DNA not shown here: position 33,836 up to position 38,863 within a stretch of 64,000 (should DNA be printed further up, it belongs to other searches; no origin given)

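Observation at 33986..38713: A ~1575-aa surface protein combining an S53 protease, a thermopsin-like segment, six tandem repeats, a TM helix and a C-terminal zinc ribbon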

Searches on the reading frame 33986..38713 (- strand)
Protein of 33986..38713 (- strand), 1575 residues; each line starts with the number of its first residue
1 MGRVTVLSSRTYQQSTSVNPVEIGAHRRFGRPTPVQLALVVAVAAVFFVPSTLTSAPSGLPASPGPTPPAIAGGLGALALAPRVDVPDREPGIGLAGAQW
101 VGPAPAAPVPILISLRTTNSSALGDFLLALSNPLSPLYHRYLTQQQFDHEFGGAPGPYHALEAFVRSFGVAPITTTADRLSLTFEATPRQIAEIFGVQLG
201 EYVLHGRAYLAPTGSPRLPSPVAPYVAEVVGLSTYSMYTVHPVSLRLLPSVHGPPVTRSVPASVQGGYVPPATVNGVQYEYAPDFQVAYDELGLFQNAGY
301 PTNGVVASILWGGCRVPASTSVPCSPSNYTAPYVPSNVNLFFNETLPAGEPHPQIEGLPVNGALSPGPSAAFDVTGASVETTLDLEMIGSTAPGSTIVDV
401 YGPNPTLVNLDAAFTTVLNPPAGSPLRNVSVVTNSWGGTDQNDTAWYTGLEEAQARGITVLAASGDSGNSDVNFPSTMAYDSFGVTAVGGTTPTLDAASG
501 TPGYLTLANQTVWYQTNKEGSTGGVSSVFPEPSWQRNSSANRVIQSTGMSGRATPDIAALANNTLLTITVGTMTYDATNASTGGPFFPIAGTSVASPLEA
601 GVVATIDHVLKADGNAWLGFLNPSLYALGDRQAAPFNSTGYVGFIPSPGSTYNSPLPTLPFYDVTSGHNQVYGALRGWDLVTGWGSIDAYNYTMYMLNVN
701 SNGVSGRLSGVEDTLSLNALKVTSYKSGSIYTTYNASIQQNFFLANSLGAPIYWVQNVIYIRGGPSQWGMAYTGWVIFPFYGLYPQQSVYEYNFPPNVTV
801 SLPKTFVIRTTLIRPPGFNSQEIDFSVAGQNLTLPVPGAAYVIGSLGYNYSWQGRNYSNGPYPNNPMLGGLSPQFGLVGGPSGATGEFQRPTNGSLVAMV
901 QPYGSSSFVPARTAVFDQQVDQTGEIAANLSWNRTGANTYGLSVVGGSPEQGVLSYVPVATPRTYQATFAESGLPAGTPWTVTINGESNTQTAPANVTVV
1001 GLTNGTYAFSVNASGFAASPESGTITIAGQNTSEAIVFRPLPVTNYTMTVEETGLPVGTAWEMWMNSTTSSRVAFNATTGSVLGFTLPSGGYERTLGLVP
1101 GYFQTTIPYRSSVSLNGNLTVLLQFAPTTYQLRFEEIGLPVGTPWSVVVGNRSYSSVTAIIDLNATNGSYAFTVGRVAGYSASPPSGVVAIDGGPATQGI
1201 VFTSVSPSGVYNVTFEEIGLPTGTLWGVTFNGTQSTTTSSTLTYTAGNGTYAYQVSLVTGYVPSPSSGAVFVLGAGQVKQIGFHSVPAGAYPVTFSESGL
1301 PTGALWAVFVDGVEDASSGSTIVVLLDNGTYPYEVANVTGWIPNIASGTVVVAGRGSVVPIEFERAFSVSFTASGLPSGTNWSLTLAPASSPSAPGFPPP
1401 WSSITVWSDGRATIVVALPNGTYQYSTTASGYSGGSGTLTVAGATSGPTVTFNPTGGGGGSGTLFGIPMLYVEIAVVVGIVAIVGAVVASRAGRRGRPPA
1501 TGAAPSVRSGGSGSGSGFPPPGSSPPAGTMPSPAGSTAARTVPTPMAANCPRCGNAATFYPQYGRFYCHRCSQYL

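Call 4: search_protein_families(library=pfam, proteins=[window:33986-38713:-], max_evalue=1)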
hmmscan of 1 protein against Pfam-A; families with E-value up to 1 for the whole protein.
window:33986-38713:- (1575 aa): 6 families
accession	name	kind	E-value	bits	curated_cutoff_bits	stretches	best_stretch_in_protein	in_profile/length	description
PF09286.16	Pro-kuma_activ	-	1.2e-19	71.4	23.5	1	104-234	10-142/143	Pro-kumamolisin, activation domain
PF08308.17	PEGA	-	0.046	14.1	20.8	0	981-1038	14-67/71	PEGA domain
PF13944.12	Calycin_like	-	0.17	12.6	30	1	981-1033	10-61/124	Calycin-like beta-barrel domain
PF22352.2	K319L-like_PKD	-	0.3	11.6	27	1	980-1027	33-82/84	K319L-like, PKD domain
PF18319.7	Zn_ribbon_PriA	-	0.58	10.6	26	1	1550-1571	1-22/27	PriA DNA helicase Cys-rich region (CRR) domain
PF12760.12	Zn_ribbon_IS1595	-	0.69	10.4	25.4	0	1548-1572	19-44/46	Transposase zinc-ribbon domain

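Call 5: search_protein_families(library=ncbifam, proteins=[window:33986-38713:-], max_evalue=1)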
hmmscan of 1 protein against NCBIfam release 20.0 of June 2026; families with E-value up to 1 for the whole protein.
window:33986-38713:- (1575 aa): 0 families

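Call 7: search_solved_structures(query=window:33986-38713:-, max_evalue=1, show_alignments=2)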
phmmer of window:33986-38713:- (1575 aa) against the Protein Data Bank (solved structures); distinct sequences matched with E-value up to 1: 11.
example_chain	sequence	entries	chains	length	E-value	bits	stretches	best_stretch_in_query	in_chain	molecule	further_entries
1sio_A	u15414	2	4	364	1e-20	76.5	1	348-628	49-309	kumamolisin-As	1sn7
1siu_A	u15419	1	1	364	3.9e-20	74.5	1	348-628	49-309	kumamolisin-As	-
1zvj_A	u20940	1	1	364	5.4e-20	74.1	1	348-628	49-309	kumamolisin-As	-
1t1e_A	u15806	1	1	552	5.9e-20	73.9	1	349-628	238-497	kumamolisin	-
1zvk_A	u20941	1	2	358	1.9e-19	72.3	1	348-628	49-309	kumamolisin-As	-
1t1g_A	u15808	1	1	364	2.4e-19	71.9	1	349-628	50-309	kumamolisin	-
1gt9_1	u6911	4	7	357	2.7e-19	71.7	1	349-628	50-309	KUMAMOLYSIN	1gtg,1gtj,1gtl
4ne7_A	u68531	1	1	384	3.8e-19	71.3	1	348-628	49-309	Kumamolisin-As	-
1t1i_A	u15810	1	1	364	1.3e-17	66.2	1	349-628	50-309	kumamolisin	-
3ee6_A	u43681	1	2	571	9.8e-10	40.1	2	448-627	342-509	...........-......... 1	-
3edy_A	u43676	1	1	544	3e-09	38.4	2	448-627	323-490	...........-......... 1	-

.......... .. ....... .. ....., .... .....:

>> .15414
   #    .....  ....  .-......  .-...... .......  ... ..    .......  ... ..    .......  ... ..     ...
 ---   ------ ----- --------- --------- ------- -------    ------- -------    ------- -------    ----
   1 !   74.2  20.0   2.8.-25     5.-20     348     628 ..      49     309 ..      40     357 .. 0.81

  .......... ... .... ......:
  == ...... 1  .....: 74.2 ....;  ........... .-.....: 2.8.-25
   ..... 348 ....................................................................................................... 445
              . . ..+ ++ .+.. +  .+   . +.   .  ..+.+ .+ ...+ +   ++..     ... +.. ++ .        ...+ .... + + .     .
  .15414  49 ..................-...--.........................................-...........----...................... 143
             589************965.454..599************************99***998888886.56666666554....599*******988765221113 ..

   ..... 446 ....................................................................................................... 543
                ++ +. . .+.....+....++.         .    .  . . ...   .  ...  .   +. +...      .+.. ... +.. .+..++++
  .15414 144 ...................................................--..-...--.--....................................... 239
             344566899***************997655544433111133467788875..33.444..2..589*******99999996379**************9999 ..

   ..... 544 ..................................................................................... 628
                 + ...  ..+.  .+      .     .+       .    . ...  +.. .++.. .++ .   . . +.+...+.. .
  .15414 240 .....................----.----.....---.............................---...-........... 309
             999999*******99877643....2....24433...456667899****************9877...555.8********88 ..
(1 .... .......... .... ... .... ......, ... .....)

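Call 56: list_cluster_members(proteins=[window:33986-38713:-, P0027, P0029, P0032, P0036, P0041, P0057, P0087, P0098, P0107])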
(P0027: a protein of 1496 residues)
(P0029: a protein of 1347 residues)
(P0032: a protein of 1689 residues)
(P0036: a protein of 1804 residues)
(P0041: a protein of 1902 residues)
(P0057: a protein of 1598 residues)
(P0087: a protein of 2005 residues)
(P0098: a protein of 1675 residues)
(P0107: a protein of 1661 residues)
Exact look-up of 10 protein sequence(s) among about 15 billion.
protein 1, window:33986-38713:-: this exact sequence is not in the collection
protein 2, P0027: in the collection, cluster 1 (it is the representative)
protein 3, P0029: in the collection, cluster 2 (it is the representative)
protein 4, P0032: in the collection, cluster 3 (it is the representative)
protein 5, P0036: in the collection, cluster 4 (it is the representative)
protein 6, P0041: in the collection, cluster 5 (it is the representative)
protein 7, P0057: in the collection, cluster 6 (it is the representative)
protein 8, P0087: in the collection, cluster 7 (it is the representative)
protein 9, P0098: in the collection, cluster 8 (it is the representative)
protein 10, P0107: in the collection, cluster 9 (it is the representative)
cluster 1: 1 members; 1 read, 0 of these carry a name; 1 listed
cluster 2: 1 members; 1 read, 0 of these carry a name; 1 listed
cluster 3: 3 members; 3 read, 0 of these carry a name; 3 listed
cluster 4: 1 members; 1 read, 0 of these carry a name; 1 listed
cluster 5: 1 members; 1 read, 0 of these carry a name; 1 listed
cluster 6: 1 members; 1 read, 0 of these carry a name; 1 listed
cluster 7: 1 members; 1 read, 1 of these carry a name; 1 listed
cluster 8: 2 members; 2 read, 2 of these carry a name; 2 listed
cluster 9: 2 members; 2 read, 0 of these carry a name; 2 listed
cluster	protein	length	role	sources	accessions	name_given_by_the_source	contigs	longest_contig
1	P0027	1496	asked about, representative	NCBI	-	-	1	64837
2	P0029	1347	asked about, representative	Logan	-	-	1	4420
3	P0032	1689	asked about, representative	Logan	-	-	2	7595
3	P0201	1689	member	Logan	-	-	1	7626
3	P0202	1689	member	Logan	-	-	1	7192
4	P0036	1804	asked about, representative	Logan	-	-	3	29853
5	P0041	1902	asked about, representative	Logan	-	-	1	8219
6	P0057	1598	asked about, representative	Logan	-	-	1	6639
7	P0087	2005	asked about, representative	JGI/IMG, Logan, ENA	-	YVTN family beta-propeller protein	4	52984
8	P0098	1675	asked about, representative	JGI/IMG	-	subtilase family serine protease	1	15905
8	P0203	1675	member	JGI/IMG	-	subtilase family serine protease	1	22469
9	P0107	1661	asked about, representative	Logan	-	-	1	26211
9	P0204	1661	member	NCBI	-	-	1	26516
